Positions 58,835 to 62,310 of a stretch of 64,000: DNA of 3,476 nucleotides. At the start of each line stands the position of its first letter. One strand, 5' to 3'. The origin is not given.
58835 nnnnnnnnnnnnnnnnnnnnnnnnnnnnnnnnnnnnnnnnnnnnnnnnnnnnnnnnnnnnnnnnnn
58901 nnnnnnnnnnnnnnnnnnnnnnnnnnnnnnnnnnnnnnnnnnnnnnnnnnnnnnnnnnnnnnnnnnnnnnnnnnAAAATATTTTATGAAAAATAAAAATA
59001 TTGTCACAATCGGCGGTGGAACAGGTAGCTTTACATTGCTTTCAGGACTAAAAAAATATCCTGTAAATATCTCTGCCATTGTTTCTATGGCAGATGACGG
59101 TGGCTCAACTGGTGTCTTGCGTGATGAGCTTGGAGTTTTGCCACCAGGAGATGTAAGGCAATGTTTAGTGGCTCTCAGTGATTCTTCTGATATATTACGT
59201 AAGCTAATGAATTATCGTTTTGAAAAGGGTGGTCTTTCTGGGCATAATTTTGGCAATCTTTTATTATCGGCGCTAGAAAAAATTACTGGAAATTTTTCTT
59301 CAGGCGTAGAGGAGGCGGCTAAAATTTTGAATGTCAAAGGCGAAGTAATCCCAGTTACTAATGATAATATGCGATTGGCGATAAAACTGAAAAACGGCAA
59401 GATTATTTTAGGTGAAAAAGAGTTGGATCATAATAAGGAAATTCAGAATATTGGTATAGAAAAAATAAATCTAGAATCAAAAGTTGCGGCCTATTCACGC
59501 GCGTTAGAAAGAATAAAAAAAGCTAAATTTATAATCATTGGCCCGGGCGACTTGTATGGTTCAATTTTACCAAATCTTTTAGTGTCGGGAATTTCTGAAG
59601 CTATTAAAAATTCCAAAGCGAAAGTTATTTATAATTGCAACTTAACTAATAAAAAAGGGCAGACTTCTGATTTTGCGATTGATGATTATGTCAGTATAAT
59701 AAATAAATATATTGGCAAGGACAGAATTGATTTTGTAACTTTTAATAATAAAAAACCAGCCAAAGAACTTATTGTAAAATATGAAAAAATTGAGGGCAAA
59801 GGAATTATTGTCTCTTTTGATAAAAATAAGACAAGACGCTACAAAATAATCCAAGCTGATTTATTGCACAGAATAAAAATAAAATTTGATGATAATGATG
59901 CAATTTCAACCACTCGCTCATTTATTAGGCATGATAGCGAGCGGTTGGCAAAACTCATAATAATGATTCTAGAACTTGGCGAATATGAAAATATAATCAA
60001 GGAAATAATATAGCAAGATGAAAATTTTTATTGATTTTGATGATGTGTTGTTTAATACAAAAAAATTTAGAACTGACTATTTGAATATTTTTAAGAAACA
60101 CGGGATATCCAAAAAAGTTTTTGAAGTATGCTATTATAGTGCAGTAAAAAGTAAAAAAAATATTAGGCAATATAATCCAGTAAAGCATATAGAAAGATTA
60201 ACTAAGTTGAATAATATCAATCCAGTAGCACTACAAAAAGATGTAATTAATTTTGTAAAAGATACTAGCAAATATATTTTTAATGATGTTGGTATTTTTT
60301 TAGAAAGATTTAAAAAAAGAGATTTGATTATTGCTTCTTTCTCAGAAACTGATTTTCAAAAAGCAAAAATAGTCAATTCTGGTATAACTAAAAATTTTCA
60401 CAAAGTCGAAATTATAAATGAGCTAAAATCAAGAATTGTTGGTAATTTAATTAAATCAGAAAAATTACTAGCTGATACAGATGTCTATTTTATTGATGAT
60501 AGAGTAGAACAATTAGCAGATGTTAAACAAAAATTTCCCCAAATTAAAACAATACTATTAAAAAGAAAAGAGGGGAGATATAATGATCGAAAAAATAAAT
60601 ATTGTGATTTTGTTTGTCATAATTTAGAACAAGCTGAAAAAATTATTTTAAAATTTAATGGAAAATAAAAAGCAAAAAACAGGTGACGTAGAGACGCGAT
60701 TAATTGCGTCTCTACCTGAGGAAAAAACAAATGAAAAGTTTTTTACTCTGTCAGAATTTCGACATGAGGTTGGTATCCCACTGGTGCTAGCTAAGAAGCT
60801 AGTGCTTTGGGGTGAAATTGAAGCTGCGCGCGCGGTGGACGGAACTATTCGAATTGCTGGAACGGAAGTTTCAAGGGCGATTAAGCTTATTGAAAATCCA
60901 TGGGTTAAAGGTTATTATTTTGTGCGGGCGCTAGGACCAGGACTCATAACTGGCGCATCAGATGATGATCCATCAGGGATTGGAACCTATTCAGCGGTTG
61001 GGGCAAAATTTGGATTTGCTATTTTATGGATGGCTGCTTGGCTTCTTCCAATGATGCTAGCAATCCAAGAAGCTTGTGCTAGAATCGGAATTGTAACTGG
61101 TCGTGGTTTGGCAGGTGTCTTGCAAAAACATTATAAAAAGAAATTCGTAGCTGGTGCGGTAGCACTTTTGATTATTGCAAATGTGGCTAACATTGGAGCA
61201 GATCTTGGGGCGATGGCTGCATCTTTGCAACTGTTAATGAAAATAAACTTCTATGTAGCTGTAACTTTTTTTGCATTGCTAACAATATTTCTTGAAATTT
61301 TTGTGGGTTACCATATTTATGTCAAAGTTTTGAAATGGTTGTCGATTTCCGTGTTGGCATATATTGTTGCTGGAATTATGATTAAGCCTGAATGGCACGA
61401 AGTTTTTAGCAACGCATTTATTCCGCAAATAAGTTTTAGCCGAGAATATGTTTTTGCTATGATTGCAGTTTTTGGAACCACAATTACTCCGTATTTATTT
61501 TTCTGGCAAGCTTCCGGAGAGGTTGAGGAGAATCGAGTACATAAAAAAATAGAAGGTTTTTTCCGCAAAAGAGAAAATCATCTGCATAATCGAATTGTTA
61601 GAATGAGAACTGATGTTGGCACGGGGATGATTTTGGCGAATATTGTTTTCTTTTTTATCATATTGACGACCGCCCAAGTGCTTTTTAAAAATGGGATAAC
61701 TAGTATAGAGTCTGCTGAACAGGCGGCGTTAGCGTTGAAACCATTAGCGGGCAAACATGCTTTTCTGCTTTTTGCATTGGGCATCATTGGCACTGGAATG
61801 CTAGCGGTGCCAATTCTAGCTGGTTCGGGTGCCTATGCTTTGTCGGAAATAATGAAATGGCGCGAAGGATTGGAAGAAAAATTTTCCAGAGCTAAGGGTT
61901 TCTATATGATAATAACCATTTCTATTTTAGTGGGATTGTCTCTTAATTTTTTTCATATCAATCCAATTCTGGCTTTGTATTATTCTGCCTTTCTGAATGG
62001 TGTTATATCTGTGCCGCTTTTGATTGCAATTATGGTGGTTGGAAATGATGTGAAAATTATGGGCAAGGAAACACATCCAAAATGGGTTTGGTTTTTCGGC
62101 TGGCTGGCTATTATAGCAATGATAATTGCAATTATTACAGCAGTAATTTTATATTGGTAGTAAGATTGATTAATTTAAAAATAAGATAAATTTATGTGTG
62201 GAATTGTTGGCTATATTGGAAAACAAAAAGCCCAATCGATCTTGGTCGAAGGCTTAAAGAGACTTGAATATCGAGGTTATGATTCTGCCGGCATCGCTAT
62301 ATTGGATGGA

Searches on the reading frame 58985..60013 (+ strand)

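Call 54: search_protein_families(library=pfam, proteins=[window:58985-60013:+], max_evalue=0.0001)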
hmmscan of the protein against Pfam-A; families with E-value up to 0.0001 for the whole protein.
window:58985-60013:+ (342 aa): 1 family
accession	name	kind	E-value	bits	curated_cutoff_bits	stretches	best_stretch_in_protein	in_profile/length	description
PF01933.23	CofD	-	7.7e-89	298.2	30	1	6-293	1-289/290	2-phospho-L-lactate transferase CofD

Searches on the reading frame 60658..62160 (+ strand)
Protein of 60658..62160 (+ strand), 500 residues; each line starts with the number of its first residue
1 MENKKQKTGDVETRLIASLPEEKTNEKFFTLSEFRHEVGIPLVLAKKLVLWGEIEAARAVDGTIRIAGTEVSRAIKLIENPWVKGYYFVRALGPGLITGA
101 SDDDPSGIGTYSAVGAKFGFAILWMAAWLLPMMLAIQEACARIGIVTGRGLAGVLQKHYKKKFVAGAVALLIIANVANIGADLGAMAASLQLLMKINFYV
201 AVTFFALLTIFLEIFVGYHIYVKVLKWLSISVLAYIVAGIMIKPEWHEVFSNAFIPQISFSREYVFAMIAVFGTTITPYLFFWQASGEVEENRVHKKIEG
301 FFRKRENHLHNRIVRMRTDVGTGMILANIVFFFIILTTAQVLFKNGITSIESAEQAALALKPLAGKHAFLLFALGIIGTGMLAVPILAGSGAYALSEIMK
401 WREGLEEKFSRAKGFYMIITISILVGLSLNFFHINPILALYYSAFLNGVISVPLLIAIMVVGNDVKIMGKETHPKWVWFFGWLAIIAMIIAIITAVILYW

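Call 44: find_encoding_contigs(protein=window:60658-62160:+, flank=10000, max_places=2)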
Protein window:60658-62160:+ (500 aa): 6 contigs read that carry it; 2 places shown.
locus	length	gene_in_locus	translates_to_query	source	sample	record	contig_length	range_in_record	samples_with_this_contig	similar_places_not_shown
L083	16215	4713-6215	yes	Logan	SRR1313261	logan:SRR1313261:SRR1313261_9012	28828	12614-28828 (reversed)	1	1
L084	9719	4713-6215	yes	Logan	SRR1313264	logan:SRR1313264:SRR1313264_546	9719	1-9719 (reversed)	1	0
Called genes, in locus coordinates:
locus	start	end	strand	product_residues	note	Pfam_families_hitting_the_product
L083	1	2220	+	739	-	?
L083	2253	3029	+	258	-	PF00483:NTP_transferase, PF01128:IspD (weak), PF12804:NTP_transf_3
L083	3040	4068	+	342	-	PF01933:CofD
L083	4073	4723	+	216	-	-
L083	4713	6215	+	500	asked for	PF01566:Nramp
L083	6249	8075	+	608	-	PF13522:GATase_6, PF13537:GATase_7, PF01380:SIS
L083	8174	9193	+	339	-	PF21016:RlmN_N, PF04055:Radical_SAM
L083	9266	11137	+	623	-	PF13292:DXP_synthase_N, PF00456:Transketolase_N (faint), PF02775:TPP_enzyme_C (weak), PF02779:Transket_pyr, PF02780:Transketolase_C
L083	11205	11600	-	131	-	PF00293:NUDIX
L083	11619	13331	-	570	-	PF04055:Radical_SAM, PF16199:Radical_SAM_C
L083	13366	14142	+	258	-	PF01209:Ubie_methyltran, PF13489:Methyltransf_23, PF02353:CMAS (weak), PF07021:MetW (weak), PF13847:Methyltransf_31, PF08241:Methyltransf_11, PF08242:Methyltransf_12, PF13649:Methyltransf_25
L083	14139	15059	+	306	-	PF02568:ThiI, PF03054:tRNA_Me_trans (faint), PF18297:NFACT-R_2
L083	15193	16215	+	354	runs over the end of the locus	-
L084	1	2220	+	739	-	?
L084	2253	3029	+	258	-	PF00483:NTP_transferase, PF01128:IspD (weak), PF12804:NTP_transf_3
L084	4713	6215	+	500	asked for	PF01566:Nramp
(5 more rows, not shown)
